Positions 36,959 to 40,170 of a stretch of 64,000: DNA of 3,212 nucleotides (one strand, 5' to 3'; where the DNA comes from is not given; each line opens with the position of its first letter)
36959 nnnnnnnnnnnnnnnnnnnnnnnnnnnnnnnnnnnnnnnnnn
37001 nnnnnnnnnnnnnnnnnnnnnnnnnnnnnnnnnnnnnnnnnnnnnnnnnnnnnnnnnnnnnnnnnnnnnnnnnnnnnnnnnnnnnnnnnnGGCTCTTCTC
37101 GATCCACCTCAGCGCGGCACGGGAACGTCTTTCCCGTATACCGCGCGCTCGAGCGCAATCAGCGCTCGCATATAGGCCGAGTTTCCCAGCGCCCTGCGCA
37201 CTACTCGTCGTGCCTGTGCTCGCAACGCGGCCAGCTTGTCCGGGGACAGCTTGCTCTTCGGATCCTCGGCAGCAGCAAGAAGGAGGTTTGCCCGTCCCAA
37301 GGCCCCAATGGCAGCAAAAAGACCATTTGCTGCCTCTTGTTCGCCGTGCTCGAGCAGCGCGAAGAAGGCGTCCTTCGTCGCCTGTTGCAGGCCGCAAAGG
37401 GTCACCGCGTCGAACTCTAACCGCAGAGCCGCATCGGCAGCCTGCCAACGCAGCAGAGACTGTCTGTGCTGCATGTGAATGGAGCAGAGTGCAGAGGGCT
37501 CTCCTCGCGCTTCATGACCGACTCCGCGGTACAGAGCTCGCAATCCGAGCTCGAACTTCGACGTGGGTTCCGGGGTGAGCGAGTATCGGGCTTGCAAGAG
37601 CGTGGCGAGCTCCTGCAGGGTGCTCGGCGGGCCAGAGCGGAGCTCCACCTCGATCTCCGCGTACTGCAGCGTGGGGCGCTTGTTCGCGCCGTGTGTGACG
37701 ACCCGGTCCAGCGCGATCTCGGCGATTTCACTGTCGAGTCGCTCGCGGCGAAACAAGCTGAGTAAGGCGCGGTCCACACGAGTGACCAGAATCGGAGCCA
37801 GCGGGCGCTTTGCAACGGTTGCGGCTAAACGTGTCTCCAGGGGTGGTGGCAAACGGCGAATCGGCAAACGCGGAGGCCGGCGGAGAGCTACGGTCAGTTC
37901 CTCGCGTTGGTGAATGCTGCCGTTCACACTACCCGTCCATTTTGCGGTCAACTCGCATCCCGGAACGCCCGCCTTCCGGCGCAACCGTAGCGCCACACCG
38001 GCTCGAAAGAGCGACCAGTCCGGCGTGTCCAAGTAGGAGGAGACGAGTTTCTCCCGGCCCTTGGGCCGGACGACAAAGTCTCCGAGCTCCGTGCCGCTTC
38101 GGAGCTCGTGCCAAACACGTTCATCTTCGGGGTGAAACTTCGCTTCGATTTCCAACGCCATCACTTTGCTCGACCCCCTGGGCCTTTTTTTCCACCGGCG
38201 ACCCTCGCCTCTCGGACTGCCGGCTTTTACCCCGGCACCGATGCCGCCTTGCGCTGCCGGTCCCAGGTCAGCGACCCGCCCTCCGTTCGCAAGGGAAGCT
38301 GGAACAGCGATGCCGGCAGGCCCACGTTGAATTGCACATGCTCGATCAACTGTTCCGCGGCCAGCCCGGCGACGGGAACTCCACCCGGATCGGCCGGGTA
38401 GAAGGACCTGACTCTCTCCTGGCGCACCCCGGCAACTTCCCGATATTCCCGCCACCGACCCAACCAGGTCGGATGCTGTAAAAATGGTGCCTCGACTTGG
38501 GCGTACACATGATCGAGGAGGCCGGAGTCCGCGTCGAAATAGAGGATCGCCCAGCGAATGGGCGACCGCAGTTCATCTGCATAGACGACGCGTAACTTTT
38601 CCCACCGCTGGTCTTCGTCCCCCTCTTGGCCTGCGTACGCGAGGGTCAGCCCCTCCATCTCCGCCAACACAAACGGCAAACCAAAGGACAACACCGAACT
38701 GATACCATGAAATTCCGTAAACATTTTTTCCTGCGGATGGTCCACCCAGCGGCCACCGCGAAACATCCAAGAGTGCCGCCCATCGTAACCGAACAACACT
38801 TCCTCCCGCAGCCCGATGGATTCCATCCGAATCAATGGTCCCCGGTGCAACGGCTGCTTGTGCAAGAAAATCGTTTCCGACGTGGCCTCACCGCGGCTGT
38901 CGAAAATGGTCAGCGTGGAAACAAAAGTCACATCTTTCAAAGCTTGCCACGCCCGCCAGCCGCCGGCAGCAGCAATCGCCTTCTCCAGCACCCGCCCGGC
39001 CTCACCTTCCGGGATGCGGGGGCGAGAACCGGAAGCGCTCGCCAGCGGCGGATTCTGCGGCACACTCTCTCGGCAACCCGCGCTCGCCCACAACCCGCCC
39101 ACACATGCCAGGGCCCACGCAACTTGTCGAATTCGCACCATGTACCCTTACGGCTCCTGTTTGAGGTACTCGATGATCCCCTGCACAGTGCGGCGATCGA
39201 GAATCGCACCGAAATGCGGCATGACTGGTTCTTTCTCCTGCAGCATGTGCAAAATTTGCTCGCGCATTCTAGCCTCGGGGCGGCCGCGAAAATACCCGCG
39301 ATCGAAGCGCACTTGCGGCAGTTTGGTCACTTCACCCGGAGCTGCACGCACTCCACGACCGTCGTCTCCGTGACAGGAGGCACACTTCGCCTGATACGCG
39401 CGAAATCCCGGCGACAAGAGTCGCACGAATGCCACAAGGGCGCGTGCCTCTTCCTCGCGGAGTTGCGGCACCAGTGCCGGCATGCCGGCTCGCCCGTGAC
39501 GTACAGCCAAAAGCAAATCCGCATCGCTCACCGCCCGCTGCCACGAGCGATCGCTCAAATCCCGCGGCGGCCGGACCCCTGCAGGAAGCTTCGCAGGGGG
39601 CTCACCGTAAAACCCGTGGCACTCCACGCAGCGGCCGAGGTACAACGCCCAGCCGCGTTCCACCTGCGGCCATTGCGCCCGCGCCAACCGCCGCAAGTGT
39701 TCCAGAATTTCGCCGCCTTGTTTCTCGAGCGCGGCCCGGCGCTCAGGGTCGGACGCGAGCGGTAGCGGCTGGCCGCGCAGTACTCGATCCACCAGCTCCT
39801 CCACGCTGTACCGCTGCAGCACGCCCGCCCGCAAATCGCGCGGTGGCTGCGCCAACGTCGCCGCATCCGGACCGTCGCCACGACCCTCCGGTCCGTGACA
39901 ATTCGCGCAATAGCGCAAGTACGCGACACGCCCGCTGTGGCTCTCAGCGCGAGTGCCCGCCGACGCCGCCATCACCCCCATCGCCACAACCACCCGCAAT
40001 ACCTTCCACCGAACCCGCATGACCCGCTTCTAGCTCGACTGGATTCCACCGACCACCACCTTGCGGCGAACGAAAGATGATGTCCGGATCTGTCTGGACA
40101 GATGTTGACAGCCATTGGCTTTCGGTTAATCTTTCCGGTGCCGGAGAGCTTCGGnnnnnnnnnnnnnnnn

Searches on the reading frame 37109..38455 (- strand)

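Call 4: search_protein_families(library=pfam, proteins=[window:37109-38455:-], max_evalue=0.01)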
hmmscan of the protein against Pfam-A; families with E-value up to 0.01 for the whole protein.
window:37109-38455:- (448 aa): 1 family
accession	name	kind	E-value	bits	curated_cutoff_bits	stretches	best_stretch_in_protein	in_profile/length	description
PF01928.26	CYTH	-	2.6e-11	44.1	23.2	1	101-300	2-174/179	CYTH domain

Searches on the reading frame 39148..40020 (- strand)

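Call 4: search_protein_families(library=pfam, proteins=[window:39148-40020:-], max_evalue=0.01)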
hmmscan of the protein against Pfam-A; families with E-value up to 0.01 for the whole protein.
window:39148-40020:- (290 aa): 4 families
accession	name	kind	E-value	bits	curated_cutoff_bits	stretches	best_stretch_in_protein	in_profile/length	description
PF13442.11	Cytochrome_CBB3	-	2.4e-28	98.7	27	3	119-199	2-68/68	Cytochrome C oxidase, cbb3-type, subunit III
PF00034.26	Cytochrom_C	-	1.2e-19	71.8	21.3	3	204-288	3-88/90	Cytochrome c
PF09699.15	Paired_CXXCH_1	-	0.00083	19.4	20.6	0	212-219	8-38/41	Doubled CXXCH motif (Paired_CXXCH_1)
PF14522.11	Cytochrome_C7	-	0.0031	17.7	24.8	0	210-219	13-22/67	Cytochrome c7 and related cytochrome c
